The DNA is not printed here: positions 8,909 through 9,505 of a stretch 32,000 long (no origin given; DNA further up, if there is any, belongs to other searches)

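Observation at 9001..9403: Extra 99-aa Cys-rich ORF carried in intron domain IV downstream of the RT gene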

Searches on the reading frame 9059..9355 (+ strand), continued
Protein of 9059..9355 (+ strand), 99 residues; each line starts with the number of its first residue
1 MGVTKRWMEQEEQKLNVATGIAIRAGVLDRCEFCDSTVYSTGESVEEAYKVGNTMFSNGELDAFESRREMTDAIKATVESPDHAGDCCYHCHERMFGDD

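Call 60: find_homologous_proteins(query=A1, max_evalue=0.001)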
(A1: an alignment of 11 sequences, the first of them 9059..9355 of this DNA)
Query A1 (11 sequences) (99 aa, profile of the alignment): 329 proteins with E <= 0.001 among 2854 candidates; the best 120 are listed.
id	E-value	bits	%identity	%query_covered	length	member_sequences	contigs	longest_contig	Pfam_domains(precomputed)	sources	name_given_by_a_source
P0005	4.1e-44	166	62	100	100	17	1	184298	PF20735.3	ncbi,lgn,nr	ncbi:TPA: hypothetical protein MA053_002474 [Klebsiella pneumoniae]|nr:hypothetical protein [Klebsie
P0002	1.9e-43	164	66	100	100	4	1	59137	PF20735.3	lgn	-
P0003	9.3e-43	162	63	100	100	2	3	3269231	PF20735.3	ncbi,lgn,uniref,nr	ncbi:hypothetical protein [Photobacterium leiognathi]|uniref:Uncharacterized protein n=1 Tax=Photoba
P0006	9.6e-43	162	64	100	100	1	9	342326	PF20735.3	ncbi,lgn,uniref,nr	ncbi:hypothetical protein INF61_16125 [Enterobacter cloacae complex sp. P18RS]|uniref:hypothetical p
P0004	3.9e-42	160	65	100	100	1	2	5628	PF20735.3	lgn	-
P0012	8.0e-42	159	61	100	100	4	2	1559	PF20735.3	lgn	-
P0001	3.6e-40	154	100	100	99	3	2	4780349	PF20735.3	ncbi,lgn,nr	nr:hypothetical protein [Halomonas socia]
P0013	1.4e-39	152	66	100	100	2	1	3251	PF20735.3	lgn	-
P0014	1.7e-39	152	61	100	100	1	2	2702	PF20735.3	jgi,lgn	-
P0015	4.2e-39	150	77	100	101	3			PF20735.3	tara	tara:strand:+ start:3602 stop:3907 length:306 start_codon:yes stop_codon:yes gene_type:complete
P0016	6.9e-39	150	62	100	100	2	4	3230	PF20735.3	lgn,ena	-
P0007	2.9e-37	144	50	92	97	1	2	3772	PF20735.3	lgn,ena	-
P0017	3.6e-37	144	61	100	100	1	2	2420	PF20735.3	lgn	-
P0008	1.9e-36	142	42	92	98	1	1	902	PF20735.3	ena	-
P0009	2.6e-33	132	45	99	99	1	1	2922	PF20735.3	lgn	-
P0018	3.8e-33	131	52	100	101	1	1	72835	PF20735.3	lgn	-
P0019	4.8e-32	128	60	93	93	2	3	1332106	PF20735.3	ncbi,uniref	ncbi:hypothetical protein [Aeromonas hydrophila]|uniref:hypothetical protein n=2 Tax=Aeromonas TaxID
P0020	1.0e-31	127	55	88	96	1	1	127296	PF20735.3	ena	-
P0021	1.1e-31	127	52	99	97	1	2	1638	PF20735.3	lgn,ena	-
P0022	1.4e-31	126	52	92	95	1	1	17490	PF20735.3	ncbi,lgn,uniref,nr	ncbi:MAG: hypothetical protein PHS32_22965 [Rhodoferax sp.]|uniref:hypothetical protein n=1 Tax=Rhod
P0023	1.5e-31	126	57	98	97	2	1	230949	PF20735.3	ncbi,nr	ncbi:hypothetical protein [Vibrio diazotrophicus]|nr:hypothetical protein [Vibrio diazotrophicus]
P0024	5.1e-31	124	51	92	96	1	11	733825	PF20735.3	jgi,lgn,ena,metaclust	metaclust:\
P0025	1.3e-30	123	49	92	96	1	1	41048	PF20735.3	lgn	-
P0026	1.4e-30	123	50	92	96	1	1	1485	PF20735.3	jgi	jgi:hypothetical protein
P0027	1.7e-30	123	53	88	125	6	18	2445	PF20735.3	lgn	-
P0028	1.9e-30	123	48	96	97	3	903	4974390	PF20735.3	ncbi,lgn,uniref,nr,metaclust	ncbi:hypothetical protein LDS54_000184 [Salmonella enterica]|uniref:Uncharacterized protein n=3 Tax=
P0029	2.6e-30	122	50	88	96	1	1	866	PF20735.3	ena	-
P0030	3.3e-30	122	45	92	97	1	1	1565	PF20735.3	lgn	-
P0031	3.7e-30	122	53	90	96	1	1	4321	PF20735.3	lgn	-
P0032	4.5e-30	121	54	92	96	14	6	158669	PF20735.3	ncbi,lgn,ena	-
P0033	6.0e-30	121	50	88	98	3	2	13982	PF20735.3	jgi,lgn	-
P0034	6.9e-30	121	51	99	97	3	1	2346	PF20735.3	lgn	-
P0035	8.3e-30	121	53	92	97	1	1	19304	PF20735.3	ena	-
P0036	9.2e-30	120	54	92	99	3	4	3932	PF20735.3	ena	-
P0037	9.5e-30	120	53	92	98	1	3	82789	PF20735.3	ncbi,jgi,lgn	-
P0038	1.0e-29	120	51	92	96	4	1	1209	PF20735.3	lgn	-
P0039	1.1e-29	120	43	92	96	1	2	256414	PF20735.3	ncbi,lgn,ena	-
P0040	1.4e-29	120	51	80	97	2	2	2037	PF20735.3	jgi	jgi:hypothetical protein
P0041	1.7e-29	120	49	92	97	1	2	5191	PF20735.3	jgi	jgi:hypothetical protein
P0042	2.0e-29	119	43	92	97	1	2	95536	PF20735.3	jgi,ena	-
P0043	2.5e-29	119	53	92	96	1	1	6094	PF20735.3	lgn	-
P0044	3.1e-29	119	46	92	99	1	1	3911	PF20735.3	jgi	jgi:hypothetical protein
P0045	3.9e-29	118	50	86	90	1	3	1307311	PF20735.3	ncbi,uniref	ncbi:hypothetical protein ACFONG_04715 [Uliginosibacterium paludis]|uniref:Uncharacterized protein n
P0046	8.9e-29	117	47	100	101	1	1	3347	PF20735.3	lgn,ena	-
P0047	9.3e-29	117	50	88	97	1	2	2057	PF20735.3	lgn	-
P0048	9.5e-29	117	49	96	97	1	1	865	PF20735.3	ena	-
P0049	1.4e-28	117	51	92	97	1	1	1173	PF20735.3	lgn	-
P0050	1.8e-28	116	47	92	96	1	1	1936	PF20735.3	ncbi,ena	-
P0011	1.9e-28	116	39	91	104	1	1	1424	PF20735.3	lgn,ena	-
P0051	2.3e-28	116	51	88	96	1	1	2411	PF20735.3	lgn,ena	-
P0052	3.6e-28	115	46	92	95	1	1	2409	PF20735.3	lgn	-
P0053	4.6e-28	115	42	88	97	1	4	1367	PF20735.3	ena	-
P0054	5.6e-28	115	50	90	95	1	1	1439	PF20735.3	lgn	-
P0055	6.1e-28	115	48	92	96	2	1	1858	PF20735.3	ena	-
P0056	6.1e-28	115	47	92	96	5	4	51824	PF20735.3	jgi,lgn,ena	-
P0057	8.7e-28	114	48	92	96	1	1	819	PF20735.3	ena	-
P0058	1.2e-27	114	47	96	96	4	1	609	PF20735.3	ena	-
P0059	1.3e-27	114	49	99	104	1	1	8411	PF20735.3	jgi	jgi:hypothetical protein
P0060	1.5e-27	113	49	94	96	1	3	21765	PF20735.3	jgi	jgi:hypothetical protein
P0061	1.8e-27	113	49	94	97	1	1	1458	PF20735.3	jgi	jgi:hypothetical protein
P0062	2.1e-27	113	46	94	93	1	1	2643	PF20735.3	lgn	-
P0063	2.3e-27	113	49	92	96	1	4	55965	PF20735.3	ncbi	-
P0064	2.4e-27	113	39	85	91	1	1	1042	PF20735.3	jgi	jgi:hypothetical protein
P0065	3.3e-27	112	49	92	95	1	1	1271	PF20735.3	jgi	jgi:hypothetical protein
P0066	4.1e-27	112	42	92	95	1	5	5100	PF20735.3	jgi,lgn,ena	-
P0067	4.3e-27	112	39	96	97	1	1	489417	PF20735.3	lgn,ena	-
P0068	4.6e-27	112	45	99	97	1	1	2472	PF20735.3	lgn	-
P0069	5.3e-27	112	49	92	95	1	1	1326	PF20735.3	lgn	-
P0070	6.1e-27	111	46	92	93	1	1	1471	PF20735.3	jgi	jgi:hypothetical protein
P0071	7.2e-27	111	51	81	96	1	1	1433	PF20735.3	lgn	-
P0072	7.3e-27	111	39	92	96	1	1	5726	PF20735.3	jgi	jgi:hypothetical protein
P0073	8.1e-27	111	50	92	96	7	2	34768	PF20735.3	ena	-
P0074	8.4e-27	111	46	100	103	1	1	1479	PF20735.3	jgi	jgi:hypothetical protein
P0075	8.7e-27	111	49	92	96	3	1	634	PF20735.3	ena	-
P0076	9.3e-27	111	45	92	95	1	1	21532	PF20735.3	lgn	-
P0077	1.0e-26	111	50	92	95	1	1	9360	PF20735.3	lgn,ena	-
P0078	1.0e-26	111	52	95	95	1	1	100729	PF20735.3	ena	-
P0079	1.2e-26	110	41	96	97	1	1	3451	PF20735.3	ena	-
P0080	1.2e-26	110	52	92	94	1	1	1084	PF20735.3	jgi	jgi:hypothetical protein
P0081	1.4e-26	110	48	92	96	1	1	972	PF20735.3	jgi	-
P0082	1.5e-26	110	39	100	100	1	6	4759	PF20735.3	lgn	-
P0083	1.8e-26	110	44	99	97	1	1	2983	PF20735.3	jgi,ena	jgi:hypothetical protein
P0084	1.8e-26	110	48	100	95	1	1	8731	PF20735.3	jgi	jgi:hypothetical protein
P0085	1.9e-26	110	43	92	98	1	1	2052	PF20735.3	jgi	jgi:hypothetical protein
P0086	3.2e-26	109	44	99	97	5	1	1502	PF20735.3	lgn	-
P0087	3.2e-26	109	51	81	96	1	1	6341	PF20735.3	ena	-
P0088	3.5e-26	109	47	92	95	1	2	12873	PF20735.3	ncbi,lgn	-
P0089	3.6e-26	109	47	92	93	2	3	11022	PF20735.3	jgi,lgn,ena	jgi:hypothetical protein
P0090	4.4e-26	109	49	88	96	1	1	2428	PF20735.3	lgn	-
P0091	5.2e-26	108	46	90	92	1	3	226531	PF20735.3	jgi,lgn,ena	-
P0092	5.6e-26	108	55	92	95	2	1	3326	PF20735.3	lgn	-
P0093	6.0e-26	108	42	92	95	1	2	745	PF20735.3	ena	-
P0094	6.7e-26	108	46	92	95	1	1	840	PF20735.3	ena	-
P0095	7.1e-26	108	51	92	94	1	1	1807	PF20735.3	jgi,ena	jgi:hypothetical protein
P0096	1.0e-25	107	49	90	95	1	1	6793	PF20735.3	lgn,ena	-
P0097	1.1e-25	107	42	93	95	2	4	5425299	PF20735.3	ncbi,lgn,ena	ncbi:MAG: hypothetical protein WB780_02795 [Candidatus Acidiferrales bacterium]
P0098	1.1e-25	107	48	85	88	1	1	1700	PF20735.3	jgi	jgi:hypothetical protein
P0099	1.1e-25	107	46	92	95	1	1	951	PF20735.3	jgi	jgi:hypothetical protein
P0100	1.2e-25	107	43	94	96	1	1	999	PF20735.3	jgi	jgi:hypothetical protein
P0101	1.2e-25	107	42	95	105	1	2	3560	PF20735.3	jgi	jgi:hypothetical protein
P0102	1.3e-25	107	48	85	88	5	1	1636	PF20735.3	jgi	jgi:hypothetical protein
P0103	1.3e-25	107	45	88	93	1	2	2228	PF20735.3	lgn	-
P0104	1.3e-25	107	50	92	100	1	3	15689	PF20735.3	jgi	jgi:hypothetical protein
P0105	1.6e-25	107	52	80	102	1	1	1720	PF20735.3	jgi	jgi:hypothetical protein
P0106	1.7e-25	107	46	92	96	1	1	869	PF20735.3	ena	-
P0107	1.8e-25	107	51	92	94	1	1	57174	PF20735.3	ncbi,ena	-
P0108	2.2e-25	106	49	87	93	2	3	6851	PF20735.3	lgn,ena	-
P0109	2.6e-25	106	50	100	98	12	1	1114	PF20735.3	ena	-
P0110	3.4e-25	106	48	82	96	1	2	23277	PF20735.3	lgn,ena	-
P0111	3.8e-25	106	48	90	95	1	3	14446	PF20735.3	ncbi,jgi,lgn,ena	ncbi:MAG: hypothetical protein ABR923_19895 [Terracidiphilus sp.]|jgi:hypothetical protein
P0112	4.0e-25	106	45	99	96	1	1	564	PF20735.3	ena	-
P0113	4.8e-25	105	43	96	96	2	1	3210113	PF20735.3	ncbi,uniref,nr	ncbi:hypothetical protein [Nitrosospira briensis]|uniref:hypothetical protein n=1 Tax=Nitrosospira b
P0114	5.4e-25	105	44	90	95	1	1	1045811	PF20735.3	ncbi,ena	-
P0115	6.6e-25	105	53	87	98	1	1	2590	PF20735.3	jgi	jgi:hypothetical protein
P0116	6.9e-25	105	49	92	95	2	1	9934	PF20735.3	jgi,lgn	jgi:hypothetical protein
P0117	8.3e-25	104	48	76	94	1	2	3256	PF20735.3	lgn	-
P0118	1.0e-24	104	50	80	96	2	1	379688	PF20735.3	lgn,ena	-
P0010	1.0e-24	104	44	69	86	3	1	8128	PF20735.3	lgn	-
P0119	1.1e-24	104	39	92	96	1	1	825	PF20735.3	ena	-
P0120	1.3e-24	104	47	92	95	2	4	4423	PF20735.3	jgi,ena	jgi:hypothetical protein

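Call 61: find_encoding_contigs(protein=P0019, flank=5000, max_places=2)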
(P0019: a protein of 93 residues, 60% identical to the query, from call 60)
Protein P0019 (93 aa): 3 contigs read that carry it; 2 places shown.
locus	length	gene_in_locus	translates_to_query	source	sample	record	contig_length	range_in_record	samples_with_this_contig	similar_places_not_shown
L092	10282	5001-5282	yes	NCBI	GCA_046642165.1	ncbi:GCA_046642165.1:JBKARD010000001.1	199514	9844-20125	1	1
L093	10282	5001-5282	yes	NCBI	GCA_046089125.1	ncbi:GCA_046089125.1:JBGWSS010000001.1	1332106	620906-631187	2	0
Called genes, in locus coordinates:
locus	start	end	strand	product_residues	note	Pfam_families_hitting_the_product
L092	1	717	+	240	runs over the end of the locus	PF05621:TniB (weak), PF13191:AAA_16 (weak), PF13401:AAA_22, PF00004:AAA (weak)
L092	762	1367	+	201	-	-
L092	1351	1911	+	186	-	-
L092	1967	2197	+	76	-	PF26843:Kil_protein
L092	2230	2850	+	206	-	PF11363:DUF3164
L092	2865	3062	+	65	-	-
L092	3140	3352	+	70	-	-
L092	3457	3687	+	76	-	-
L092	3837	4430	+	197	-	PF06252:GemA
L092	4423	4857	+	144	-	PF08765:Mor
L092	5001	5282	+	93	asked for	PF20735:Lambda_ea8_5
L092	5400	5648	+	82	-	PF05838:Glyco_hydro_108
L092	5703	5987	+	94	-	PF09374:PG_binding_3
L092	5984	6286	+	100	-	PF26867:Phage_Mu_gp18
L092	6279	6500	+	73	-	-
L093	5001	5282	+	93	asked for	PF20735:Lambda_ea8_5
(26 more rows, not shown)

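Call 62: find_encoding_contigs(protein=P0023, flank=5000, max_places=2)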
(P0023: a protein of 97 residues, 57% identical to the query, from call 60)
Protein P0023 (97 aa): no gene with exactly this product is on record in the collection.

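Call 63: find_encoding_contigs(protein=P0028, flank=6000, max_places=3)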
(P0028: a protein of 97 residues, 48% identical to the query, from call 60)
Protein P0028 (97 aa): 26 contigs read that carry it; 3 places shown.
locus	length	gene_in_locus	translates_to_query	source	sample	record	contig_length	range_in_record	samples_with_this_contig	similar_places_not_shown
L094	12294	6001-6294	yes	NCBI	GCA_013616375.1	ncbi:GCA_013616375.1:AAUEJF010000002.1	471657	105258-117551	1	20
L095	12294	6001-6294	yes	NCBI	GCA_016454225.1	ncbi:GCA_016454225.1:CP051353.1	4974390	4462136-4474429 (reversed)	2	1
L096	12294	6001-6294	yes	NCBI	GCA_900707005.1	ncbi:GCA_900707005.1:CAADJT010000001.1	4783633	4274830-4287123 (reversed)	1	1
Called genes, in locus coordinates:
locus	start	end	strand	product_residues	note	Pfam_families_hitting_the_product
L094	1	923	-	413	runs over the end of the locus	PF00324:AA_permease, PF13520:AA_permease_2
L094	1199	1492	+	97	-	PF00166:Cpn10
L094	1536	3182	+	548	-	-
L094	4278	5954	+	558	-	PF13655:RVT_N, PF00078:RVT_1, PF08388:GIIM, PF01844:HNH (weak)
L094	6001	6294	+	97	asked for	PF20735:Lambda_ea8_5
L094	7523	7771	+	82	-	PF13655:RVT_N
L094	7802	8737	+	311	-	PF00078:RVT_1, PF08388:GIIM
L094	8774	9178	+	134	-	PF01844:HNH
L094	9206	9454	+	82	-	-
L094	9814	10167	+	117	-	PF13698:DUF4156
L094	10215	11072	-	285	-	PF15922:YjeJ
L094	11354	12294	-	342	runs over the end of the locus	PF04055:Radical_SAM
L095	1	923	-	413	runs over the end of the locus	PF00324:AA_permease, PF13520:AA_permease_2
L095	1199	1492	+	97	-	PF00166:Cpn10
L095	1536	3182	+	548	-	-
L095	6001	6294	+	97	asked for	PF20735:Lambda_ea8_5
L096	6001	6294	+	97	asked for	PF20735:Lambda_ea8_5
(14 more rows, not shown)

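Call 64: fold_search(model_id=the predicted structure, library=pdb)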
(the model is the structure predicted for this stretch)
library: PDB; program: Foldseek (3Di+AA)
matches with E <= 10: 22; with E <= 0.001: 0
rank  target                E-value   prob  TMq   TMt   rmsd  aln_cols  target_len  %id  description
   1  2m7b_MODEL_1_A        2.8e-02  1.00  0.52  0.63   3.4        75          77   29  ORF PP_3909 from Pseudomonas putida KT2440 encoding a protein similar to bacteriophage lambda ea8.5 (released 2013-06-12)
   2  2m7a_MODEL_1_A        5.6e-02  0.99  0.53  0.59   5.3        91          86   27  Enteropathogenic Escherichia coli 0111:H- str. 11128 ORF EC0111_1119 similar to bacteriophage lambda ea8.5 (released 2013-06-12)
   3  3n2l_H                3.4e+00  0.06  0.25  0.17  10.8        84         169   14  2.1 Angstrom resolution crystal structure of an Orotate Phosphoribosyltransferase (pyrE) from Vibrio cholerae O1 biova (released 2010-06-02)
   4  6uvf_C                4.3e+00  0.06  0.26  0.20   8.5        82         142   23  Crystal structure of BCL-XL bound to compound 12: (R)-2-(3-([1,1'-Biphenyl]-4-carbonyl)-3-(4-methylbenzyl)ureido)-3-(( (released 2021-05-05)
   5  4y6w                  4.9e+00  0.06  0.25  0.15  12.6        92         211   15  Crystal structure of Podosopora anserina putative kinesin light chain nearly identical TPR-like repeats (released 2015-10-07)
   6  7ot8_A                6.5e+00  0.06  0.20  0.12   7.7        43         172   19  DeNovoTIM6-SB, a de novo designed TIM barrel with a salt-bridge cluster (crystal form 2) (released 2021-12-15)
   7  1utu_B                6.5e+00  0.05  0.25  0.26  13.4        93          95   11  Crystal structure of novel protein EMSY truncate (released 2005-10-13)
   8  6oss_A                6.9e+00  0.09  0.31  0.14   5.4        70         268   13  Crystal Structure of the Acyl-Carrier-Protein UDP-N-Acetylglucosamine O-Acyltransferase LpxA from Proteus mirabilis (released 2020-01-29)
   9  4ag6_D                6.9e+00  0.06  0.30  0.19   6.4        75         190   16  Structure of VirB4 of Thermoanaerobacter pseudethanolicus (released 2012-07-04)
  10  6o8z_g                7.3e+00  0.02  0.22  0.16  13.5       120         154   10  Cryo-EM image reconstruction of the 70S Ribosome Enterococcus faecalis Class04 (released 2020-09-16)
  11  8wm6_k                7.3e+00  0.02  0.21  0.14  15.2       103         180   16  The structure of PSI-CAC(L-14)of R.salina at 2.7 angstroms resolution (released 2024-05-29)
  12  9ko8_A                7.7e+00  0.13  0.37  0.54   4.3        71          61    8  Crystal structure of Hook3(553-624) bound to KIF1C(714-809) (released 2025-02-26)
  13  1llq_B                7.7e+00  0.12  0.27  0.05   2.2        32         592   12  Crystal Structure of Malic Enzyme from Ascaris suum Complexed with Nicotinamide Adenine Dinucleotide (released 2002-05-08)
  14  8wws_A                7.7e+00  0.06  0.24  0.11   7.2        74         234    9  Crystal structure of cis-epoxysuccinate hydrolase from Klebsiella oxytoca with L(+)-tartaric acid (released 2024-06-12)
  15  9cs4_b                7.7e+00  0.04  0.26  0.08   7.3        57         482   16  TRiC-ADP-S3 (released 2025-01-22)
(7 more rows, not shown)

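Call 66: search_protein_families(library=phrogs, proteins=[L004:5253-5474:+, L094:9206-9451:+], max_evalue=0.001)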
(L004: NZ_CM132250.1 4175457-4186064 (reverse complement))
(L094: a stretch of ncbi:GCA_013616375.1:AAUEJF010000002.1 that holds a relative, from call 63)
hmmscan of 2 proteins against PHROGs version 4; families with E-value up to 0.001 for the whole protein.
L004:5253-5474:+ (74 aa): 2 families
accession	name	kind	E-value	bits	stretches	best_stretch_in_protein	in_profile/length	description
phrog_3220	-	unknown function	4.4e-33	114.4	1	3-74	2-74/74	-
phrog_22338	-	unknown function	1.4e-06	29.5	1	15-74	147-207/207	-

L094:9206-9451:+ (82 aa): 0 families

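Call 69: find_encoding_contigs(protein=P0015, flank=5000, max_places=2)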
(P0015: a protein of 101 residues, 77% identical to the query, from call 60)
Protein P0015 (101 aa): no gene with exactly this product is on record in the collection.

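Call 70: find_encoding_contigs(protein=P0018, flank=5000, max_places=2)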
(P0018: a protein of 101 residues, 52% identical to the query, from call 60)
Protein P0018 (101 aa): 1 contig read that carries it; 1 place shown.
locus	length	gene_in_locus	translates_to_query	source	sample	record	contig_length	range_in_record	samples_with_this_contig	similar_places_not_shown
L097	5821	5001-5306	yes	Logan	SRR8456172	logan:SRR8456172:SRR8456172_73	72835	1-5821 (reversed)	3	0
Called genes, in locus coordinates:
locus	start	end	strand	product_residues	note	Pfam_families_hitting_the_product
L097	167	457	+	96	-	PF00166:Cpn10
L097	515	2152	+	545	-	-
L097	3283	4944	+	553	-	PF13655:RVT_N, PF00078:RVT_1, PF08388:GIIM, PF01844:HNH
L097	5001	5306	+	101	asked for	PF20735:Lambda_ea8_5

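Call 80: find_related_loci(query=A1, collection=viral_contigs, flank=3000)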
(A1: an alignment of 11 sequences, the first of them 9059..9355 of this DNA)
Query A1 (99 aa) in viral_contigs; peptide patterns used: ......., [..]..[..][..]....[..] (x = any residue, [..] = any of these).
119 stretches matched a pattern; 10 encode a relative of the query (tblastn E <= 1e-3); 10 distinct loci.
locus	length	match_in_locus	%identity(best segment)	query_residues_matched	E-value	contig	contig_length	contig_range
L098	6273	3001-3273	53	1-91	1e-24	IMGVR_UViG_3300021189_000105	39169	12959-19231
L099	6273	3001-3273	53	1-91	1e-24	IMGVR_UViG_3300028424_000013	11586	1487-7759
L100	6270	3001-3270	51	1-93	5e-21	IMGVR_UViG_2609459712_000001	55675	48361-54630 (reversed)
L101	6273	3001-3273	50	1-95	1e-20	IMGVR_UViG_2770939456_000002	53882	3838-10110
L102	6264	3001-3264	49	1-91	4e-20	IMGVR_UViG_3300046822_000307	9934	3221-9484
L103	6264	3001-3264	49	1-91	4e-19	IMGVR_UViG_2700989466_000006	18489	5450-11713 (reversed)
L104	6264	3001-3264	47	1-91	2e-18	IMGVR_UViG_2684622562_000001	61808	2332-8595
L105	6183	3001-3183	46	17-79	1e-11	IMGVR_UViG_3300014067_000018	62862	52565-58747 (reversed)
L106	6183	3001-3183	46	17-79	1e-11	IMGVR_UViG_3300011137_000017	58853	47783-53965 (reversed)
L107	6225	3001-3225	41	9-87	2e-11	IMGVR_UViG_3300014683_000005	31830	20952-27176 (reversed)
